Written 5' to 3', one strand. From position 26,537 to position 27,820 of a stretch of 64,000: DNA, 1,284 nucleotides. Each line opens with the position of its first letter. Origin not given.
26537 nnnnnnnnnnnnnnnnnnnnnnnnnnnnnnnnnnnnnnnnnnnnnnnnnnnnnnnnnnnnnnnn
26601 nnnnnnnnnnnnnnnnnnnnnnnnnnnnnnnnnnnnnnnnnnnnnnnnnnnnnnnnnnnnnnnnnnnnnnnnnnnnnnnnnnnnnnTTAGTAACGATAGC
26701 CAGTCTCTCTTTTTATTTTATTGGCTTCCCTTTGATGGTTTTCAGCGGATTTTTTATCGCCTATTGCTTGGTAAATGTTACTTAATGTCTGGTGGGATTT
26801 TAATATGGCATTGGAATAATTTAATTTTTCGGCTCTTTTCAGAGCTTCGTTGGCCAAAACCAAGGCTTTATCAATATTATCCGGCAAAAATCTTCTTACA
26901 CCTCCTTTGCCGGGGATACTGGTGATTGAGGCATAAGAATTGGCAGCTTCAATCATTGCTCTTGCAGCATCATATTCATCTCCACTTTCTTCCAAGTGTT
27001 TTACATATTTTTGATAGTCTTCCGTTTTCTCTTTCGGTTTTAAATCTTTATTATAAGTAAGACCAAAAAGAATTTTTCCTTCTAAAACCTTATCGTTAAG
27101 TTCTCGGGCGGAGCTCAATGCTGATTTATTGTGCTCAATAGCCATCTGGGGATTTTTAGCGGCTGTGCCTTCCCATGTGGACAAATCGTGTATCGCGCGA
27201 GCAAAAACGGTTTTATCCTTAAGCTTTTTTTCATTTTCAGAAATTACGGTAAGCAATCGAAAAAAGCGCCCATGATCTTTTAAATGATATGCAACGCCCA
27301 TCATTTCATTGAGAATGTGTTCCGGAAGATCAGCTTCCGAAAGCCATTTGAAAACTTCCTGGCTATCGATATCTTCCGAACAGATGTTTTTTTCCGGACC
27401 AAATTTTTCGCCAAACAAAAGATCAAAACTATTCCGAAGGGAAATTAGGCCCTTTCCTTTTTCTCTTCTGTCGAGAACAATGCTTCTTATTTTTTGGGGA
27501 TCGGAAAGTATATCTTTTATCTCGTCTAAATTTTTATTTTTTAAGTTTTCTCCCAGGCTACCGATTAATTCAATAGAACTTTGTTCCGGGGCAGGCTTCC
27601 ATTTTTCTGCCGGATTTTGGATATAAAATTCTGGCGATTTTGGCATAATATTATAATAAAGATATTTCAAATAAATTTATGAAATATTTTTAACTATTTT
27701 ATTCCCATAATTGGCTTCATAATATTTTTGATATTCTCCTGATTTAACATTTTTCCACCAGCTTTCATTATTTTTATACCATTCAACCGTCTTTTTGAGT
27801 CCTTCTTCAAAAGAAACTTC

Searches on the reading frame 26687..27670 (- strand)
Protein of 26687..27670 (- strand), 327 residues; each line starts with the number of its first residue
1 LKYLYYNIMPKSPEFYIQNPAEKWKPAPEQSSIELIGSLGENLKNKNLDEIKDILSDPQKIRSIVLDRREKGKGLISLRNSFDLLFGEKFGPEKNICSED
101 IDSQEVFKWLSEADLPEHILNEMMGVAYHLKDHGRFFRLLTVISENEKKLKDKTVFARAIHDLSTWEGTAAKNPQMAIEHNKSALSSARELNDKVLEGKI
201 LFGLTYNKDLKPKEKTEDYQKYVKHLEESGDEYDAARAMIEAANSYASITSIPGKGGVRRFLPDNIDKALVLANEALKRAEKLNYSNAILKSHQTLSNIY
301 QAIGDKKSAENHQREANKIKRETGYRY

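Call 8: search_protein_families(library=pfam, proteins=[window:26687-27670:-], max_evalue=0.01)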
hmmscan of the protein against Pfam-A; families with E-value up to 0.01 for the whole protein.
window:26687-27670:- (327 aa): 1 family
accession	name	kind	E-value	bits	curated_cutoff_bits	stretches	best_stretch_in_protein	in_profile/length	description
PF13424.12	TPR_12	-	4.7e-06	27.2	30.1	1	265-321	18-76/77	Tetratricopeptide repeat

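Call 80: find_homologous_proteins(query=window:26687-27670:-, max_evalue=0.00001)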
Query window:26687-27670:- (327 aa): 5 proteins with E <= 0.00001 among 1959 candidates.
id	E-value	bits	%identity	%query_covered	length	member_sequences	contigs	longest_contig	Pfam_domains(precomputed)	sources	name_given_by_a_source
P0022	9.1e-207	704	100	98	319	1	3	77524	PF13424.13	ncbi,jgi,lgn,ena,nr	ncbi:MAG TPA: hypothetical protein PLK35_02065 [Candidatus Moranbacteria bacterium]|nr:hypothetical 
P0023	1.5e-96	342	54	97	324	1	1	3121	-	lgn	-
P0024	2.5e-87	311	49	98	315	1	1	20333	-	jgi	jgi:hypothetical protein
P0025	9.2e-85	303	46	98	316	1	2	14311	-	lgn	-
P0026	1.0e-66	244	42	98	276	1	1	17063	-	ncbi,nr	ncbi:hypothetical protein HY797_01035 [Candidatus Falkowbacteria bacterium]|nr:hypothetical protein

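Call 81: find_encoding_contigs(protein=P0023, flank=3000, max_places=1)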
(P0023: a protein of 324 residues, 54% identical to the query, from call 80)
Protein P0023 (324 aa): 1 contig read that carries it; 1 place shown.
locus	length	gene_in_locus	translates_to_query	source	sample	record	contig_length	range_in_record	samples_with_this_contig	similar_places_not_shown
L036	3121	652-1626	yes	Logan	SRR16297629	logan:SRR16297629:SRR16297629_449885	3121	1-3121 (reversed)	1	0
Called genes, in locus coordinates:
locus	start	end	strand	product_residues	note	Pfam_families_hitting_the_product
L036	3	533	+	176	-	?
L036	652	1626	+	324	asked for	-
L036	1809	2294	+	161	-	-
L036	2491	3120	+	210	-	?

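Call 82: find_encoding_contigs(protein=P0024, flank=4000, max_places=1)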
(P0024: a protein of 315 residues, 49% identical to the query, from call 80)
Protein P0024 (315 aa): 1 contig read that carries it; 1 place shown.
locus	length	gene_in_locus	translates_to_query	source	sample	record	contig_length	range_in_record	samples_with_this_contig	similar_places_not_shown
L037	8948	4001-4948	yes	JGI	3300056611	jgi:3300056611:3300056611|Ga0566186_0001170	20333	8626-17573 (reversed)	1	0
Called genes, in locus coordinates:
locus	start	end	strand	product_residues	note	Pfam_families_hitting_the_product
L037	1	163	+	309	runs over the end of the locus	-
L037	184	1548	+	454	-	PF13196:DUF4012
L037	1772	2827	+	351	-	PF01073:3Beta_HSD, PF01370:Epimerase, PF02719:Polysacc_synt_2, PF04321:RmlD_sub_bind, PF07993:NAD_binding_4 (weak), PF13460:NAD_binding_10 (weak), PF16363:GDP_Man_Dehyd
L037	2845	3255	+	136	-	PF05523:FdtA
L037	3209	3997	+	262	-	-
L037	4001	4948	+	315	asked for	-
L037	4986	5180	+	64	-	-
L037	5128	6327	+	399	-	-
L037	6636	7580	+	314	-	PF01370:Epimerase, PF02719:Polysacc_synt_2 (faint), PF04321:RmlD_sub_bind, PF16363:GDP_Man_Dehyd (faint)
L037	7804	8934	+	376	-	PF00483:NTP_transferase, PF12804:NTP_transf_3 (weak)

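Call 83: find_encoding_contigs(protein=P0025, flank=4000, max_places=1)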
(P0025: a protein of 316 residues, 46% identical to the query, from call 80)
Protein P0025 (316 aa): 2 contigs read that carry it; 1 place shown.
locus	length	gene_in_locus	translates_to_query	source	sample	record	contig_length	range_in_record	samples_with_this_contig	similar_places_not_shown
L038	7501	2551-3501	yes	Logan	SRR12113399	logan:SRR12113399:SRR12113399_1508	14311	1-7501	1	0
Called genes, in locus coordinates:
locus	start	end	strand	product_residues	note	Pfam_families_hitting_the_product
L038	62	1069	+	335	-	PF01073:3Beta_HSD, PF01370:Epimerase, PF02719:Polysacc_synt_2, PF04321:RmlD_sub_bind, PF05368:NmrA (weak), PF07993:NAD_binding_4, PF13460:NAD_binding_10, PF16363:GDP_Man_Dehyd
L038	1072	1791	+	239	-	-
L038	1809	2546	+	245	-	PF00293:NUDIX (weak)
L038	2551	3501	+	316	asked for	-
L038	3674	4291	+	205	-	PF03559:Hexose_dehydrat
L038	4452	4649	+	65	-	-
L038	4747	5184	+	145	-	PF00293:NUDIX (faint)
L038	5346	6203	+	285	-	PF01370:Epimerase, PF02719:Polysacc_synt_2 (faint), PF04321:RmlD_sub_bind, PF01073:3Beta_HSD (weak), PF16363:GDP_Man_Dehyd, PF07993:NAD_binding_4 (weak)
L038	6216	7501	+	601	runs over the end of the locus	PF00483:NTP_transferase, PF12804:NTP_transf_3 (weak), PF00535:Glycos_transf_2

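Call 86: search_protein_families(library=pfam, proteins=[L036:1809-2294:+, L036:2491-3120:+, L036:3-533:+], max_evalue=0.1)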
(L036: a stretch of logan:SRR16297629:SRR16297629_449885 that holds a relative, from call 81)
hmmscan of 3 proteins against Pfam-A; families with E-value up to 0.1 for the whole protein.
L036:1809-2294:+ (161 aa): 0 families

L036:2491-3120:+ (210 aa): 3 families
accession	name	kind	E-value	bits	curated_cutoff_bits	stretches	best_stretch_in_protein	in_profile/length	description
PF00483.29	NTP_transferase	-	1.7e-25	90.5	21.2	1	99-209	1-112/245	Nucleotidyl transferase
PF12804.13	NTP_transf_3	-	2.2e-06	28.4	27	1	100-162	1-58/160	MobA-like NTP transferase domain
PF01169.24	GDT1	-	0.064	14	27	0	5-45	26-66/75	Divalent cation/proton antiporter GDT1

L036:3-533:+ (176 aa): 1 family
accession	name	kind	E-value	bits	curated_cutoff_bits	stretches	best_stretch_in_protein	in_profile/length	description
PF10820.13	DUF2543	-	0.069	13.8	25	0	67-93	47-73/81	Protein of unknown function (DUF2543)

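Call 96: search_protein_families(library=pfam, proteins=[L037:5128-6327:+, L038:3674-4291:+, L038:4747-5184:+, L038:1809-2546:+], max_evalue=0.1)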
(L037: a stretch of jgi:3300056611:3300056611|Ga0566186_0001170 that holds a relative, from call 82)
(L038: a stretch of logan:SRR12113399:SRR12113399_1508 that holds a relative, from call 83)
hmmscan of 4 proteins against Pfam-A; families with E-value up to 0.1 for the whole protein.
L037:5128-6327:+ (399 aa): 1 family
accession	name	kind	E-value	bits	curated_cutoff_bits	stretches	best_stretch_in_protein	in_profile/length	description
PF07499.19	RuvA_C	-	0.042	14.8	24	1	146-178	10-38/47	RuvA, C-terminal domain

L038:3674-4291:+ (205 aa): 1 family
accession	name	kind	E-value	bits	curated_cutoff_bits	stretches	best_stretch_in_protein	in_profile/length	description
PF03559.20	Hexose_dehydrat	-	6.5e-27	94.7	25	1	5-186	6-187/203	NDP-hexose 2,3-dehydratase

L038:4747-5184:+ (145 aa): 1 family
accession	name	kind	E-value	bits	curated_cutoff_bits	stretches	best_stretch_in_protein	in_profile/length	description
PF00293.34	NUDIX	-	2e-05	25.1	21.1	1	31-125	31-121/134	NUDIX domain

L038:1809-2546:+ (245 aa): 1 family
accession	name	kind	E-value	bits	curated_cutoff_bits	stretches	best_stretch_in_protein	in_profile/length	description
PF00293.34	NUDIX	-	8.6e-06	26.2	21.1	1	102-215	5-123/134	NUDIX domain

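Call 108: search_solved_structures(query=L036:1809-2291:+, max_evalue=1)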
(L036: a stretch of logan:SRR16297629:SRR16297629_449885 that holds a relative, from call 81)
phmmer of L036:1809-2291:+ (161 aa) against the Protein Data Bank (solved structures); distinct sequences matched with E-value up to 1: 0.

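Call 109: search_solved_structures(query=L037:5128-6324:+, max_evalue=1)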
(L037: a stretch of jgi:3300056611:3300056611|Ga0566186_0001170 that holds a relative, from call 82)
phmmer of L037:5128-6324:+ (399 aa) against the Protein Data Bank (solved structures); distinct sequences matched with E-value up to 1: 1.
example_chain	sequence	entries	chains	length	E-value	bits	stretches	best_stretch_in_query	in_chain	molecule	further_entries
7xp9_A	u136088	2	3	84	0.29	13.4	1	174-217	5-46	RxLR effector protein Avr-vnt11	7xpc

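Call 110: search_protein_families(library=ncbifam, proteins=[L036:1809-2291:+, L037:5128-6324:+, L038:3674-4288:+, window:26687-27670:-], max_evalue=0.1)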
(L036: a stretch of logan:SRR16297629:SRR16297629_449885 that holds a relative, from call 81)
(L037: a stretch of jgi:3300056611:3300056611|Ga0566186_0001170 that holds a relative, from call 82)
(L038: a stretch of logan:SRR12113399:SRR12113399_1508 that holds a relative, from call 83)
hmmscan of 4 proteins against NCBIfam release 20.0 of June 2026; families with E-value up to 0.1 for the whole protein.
L036:1809-2291:+ (161 aa): 0 families

L037:5128-6324:+ (399 aa): 0 families

L038:3674-4288:+ (205 aa): 0 families

window:26687-27670:- (327 aa): 1 family
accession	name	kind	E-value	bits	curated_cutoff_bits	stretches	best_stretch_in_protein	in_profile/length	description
NF053520.1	HK_Porph_FimS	equivalog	2.7e-05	22.6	600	1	258-324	132-198/618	sensor histidine kinase FimS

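Call 111: search_protein_representatives(protein=window:26687-27670:-)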
Query: 327 residues. Proteins with E-value up to 0.001 (for the whole library): 124; up to 1e-10: 67; up to 1e-30: 23. The best 124 are listed.
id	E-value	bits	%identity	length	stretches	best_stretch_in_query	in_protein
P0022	2.9e-207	703.5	100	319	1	9-327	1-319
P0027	3.5e-75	269.7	43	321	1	10-327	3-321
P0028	2.0e-71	257.3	45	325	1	17-327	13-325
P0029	4.7e-61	223.3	41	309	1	24-325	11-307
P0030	7.6e-61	222.6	40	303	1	21-299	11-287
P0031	8.0e-60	219.2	39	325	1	11-327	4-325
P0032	1.8e-59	218.0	39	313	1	13-320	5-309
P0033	6.5e-50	186.7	37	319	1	23-318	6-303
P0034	8.6e-44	166.6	36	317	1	25-317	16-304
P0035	4.2e-41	157.7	34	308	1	24-320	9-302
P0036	2.5e-39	151.9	49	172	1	9-171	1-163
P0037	2.8e-37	145.2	34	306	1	24-325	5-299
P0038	1.8e-36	142.6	34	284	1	41-319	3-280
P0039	4.9e-36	141.1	32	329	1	30-327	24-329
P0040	7.4e-35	137.2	33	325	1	6-321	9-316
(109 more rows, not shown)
